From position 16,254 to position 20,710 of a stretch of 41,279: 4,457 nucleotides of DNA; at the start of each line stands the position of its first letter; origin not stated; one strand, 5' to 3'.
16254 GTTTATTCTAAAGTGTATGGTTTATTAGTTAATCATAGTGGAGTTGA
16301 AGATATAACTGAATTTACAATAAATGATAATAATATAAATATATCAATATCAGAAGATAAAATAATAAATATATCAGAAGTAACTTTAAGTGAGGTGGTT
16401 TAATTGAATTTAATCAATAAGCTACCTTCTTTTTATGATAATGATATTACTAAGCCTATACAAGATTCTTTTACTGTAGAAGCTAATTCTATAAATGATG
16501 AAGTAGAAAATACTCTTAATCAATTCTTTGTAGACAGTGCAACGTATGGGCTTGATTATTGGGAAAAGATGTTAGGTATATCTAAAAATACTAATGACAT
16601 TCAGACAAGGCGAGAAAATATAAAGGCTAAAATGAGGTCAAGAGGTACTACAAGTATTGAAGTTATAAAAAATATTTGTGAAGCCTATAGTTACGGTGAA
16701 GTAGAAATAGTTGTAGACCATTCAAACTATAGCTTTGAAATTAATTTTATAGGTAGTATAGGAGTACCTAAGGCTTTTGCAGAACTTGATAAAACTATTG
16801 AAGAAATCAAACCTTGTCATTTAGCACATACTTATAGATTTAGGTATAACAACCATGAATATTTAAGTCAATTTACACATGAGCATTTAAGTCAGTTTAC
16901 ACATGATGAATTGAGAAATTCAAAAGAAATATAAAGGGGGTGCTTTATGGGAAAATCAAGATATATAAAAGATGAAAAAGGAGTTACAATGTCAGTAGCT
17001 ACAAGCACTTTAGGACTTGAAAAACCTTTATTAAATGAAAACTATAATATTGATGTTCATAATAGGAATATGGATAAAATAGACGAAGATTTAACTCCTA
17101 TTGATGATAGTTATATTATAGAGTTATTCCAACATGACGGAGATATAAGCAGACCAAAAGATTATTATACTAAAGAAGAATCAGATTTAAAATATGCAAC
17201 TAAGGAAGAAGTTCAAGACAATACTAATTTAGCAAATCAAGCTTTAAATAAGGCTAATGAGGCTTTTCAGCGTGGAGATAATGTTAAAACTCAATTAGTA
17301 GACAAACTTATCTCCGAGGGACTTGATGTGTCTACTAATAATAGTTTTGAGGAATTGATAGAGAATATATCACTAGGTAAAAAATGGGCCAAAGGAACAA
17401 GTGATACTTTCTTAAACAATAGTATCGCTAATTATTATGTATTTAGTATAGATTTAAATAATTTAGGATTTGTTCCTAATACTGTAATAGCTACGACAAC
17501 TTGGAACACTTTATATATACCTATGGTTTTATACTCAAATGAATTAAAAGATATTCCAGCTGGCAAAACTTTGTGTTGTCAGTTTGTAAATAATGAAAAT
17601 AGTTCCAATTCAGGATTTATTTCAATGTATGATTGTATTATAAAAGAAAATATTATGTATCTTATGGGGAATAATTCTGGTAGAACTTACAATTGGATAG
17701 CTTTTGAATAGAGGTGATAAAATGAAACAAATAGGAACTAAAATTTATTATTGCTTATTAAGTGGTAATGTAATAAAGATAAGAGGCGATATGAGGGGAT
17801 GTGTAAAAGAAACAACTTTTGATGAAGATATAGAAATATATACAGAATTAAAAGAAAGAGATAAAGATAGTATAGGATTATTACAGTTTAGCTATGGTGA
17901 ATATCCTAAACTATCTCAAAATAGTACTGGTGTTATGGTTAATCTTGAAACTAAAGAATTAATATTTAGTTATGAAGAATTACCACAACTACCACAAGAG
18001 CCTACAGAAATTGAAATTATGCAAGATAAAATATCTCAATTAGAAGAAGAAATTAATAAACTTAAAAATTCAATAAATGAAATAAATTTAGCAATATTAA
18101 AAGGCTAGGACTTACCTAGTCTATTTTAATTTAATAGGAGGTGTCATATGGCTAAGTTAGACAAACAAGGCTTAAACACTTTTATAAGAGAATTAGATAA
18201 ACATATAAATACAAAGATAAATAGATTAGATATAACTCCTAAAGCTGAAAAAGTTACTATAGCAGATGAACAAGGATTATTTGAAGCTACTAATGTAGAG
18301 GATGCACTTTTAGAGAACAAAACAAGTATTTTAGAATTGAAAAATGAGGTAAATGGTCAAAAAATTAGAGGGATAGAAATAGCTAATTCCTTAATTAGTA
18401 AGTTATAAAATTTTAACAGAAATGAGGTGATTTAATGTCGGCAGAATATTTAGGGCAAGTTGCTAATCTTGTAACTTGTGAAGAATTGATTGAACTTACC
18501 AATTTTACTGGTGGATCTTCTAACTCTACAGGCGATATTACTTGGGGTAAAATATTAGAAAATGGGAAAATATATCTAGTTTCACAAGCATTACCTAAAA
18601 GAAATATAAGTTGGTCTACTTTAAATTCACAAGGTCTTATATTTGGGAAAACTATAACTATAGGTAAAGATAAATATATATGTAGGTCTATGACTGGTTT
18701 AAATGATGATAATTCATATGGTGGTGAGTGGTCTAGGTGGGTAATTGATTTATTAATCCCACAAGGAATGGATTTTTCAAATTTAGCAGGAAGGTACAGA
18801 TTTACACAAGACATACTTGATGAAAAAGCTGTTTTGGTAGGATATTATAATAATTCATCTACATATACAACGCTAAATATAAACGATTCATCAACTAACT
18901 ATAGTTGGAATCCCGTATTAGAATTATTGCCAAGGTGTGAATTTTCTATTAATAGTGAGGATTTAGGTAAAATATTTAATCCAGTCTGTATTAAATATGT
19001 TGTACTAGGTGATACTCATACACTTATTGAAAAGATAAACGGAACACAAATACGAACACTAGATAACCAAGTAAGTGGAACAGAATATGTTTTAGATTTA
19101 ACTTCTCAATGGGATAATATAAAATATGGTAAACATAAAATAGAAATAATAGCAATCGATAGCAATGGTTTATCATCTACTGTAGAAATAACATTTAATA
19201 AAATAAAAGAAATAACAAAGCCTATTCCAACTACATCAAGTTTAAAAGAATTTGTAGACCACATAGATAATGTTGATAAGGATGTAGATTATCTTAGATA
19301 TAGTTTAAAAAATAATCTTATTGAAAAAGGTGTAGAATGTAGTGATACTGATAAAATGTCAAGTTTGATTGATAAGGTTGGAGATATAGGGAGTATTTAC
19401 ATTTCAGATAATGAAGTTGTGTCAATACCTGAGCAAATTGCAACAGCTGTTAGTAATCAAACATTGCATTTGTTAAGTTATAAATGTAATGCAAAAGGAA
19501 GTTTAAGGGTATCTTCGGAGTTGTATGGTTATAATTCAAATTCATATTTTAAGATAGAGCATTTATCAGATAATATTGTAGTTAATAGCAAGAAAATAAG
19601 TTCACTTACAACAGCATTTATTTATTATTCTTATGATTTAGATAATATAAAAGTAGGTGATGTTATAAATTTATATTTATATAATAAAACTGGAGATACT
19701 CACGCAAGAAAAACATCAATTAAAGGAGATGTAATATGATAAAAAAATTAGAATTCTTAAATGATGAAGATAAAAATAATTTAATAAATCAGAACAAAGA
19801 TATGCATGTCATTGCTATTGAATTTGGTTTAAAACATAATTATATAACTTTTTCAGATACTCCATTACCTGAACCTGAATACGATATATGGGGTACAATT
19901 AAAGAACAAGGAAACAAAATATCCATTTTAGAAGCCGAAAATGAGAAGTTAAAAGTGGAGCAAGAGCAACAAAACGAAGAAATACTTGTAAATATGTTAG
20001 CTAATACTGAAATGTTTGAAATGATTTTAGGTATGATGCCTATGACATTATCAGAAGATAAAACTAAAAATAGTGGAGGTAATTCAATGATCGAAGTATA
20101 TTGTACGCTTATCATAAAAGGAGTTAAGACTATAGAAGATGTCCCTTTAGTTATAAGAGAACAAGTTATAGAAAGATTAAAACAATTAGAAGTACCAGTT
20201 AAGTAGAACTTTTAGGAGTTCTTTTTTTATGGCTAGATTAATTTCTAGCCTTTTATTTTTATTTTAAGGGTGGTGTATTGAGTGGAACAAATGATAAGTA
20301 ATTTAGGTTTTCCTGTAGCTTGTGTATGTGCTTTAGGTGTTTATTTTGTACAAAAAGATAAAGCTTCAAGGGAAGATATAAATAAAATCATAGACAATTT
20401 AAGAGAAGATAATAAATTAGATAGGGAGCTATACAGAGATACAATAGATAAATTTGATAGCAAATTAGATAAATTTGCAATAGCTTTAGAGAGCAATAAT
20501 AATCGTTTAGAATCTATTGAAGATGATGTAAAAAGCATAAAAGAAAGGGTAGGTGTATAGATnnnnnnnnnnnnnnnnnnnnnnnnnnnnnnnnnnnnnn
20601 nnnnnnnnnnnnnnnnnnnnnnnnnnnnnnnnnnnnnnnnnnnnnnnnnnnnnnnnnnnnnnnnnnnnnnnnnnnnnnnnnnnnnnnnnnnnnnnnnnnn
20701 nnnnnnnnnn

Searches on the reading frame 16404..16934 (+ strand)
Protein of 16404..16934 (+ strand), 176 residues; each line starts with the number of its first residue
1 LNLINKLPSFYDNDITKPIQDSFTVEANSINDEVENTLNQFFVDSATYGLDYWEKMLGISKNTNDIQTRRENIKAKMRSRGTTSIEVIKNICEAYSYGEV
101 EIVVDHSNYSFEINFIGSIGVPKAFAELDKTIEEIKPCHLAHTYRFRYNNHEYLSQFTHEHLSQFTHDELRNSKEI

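Call 110: search_protein_families(library=pfam, proteins=[window:16404-16934:+], max_evalue=0.01)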
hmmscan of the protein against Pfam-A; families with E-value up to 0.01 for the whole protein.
window:16404-16934:+ (176 aa): 1 family
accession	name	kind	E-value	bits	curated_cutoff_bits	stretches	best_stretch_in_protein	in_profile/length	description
PF10076.14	Phage_Mu_Gp48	-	2.6e-30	105.7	37.4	1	3-140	3-143/150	Bacteriophage Mu-like, Gp48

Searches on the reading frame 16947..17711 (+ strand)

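Call 110: search_protein_families(library=pfam, proteins=[window:16947-17711:+], max_evalue=0.01)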
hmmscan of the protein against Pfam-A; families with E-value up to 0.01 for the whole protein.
window:16947-17711:+ (254 aa): 1 family
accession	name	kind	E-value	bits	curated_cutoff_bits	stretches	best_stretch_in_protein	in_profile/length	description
PF08456.15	Vmethyltransf_C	-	0.0057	16.7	25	1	82-158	140-215/230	Viral methyltransferase C-terminal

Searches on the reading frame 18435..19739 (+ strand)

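Call 43: search_protein_families(library=pfam, proteins=[window:18435-19739:+], max_evalue=0.01)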
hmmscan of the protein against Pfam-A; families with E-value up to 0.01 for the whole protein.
window:18435-19739:+ (434 aa): 0 families

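Call 87: search_protein_families(library=phrogs, proteins=[window:18435-19739:+], max_evalue=0.00001)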
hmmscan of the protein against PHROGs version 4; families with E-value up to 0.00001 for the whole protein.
window:18435-19739:+ (434 aa): 5 families
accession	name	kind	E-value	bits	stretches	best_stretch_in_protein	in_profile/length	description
phrog_1062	-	unknown function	2.6e-19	70.3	1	2-169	242-450/736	-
phrog_36643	-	unknown function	2.5e-17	63.8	2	28-91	14-77/575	-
phrog_3589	-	head and packaging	2.6e-09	37.5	0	5-75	175-249/512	virion structural protein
phrog_10993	-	head and packaging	1.5e-08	35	1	141-259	351-457/556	Hoc-like head decoration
phrog_21620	-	head and packaging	1.3e-06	28.4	0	15-102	214-301/616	virion structural protein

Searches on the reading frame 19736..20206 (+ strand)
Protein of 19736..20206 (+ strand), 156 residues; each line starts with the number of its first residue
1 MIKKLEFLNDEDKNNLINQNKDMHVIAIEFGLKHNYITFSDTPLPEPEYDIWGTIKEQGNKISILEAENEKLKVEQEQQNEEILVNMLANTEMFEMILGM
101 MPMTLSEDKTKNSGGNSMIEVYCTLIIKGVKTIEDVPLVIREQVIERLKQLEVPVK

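Call 43: search_protein_families(library=pfam, proteins=[window:19736-20206:+], max_evalue=0.01)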
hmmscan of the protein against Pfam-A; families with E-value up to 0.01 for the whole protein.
window:19736-20206:+ (156 aa): 1 family
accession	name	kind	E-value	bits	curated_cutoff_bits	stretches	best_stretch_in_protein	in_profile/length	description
PF09528.15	Ehrlichia_rpt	-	0.0076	16.1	27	0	67-87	10-30/36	Ehrlichia tandem repeat (Ehrlichia_rpt)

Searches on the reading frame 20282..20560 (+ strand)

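Call 43: search_protein_families(library=pfam, proteins=[window:20282-20560:+], max_evalue=0.01)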
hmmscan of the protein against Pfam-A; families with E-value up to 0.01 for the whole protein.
window:20282-20560:+ (92 aa): 1 family
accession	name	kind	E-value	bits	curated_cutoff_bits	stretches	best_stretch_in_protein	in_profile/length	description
PF19499.4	DUF6034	-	0.0071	15.7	27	1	17-90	81-160/481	Family of unknown function (DUF6034)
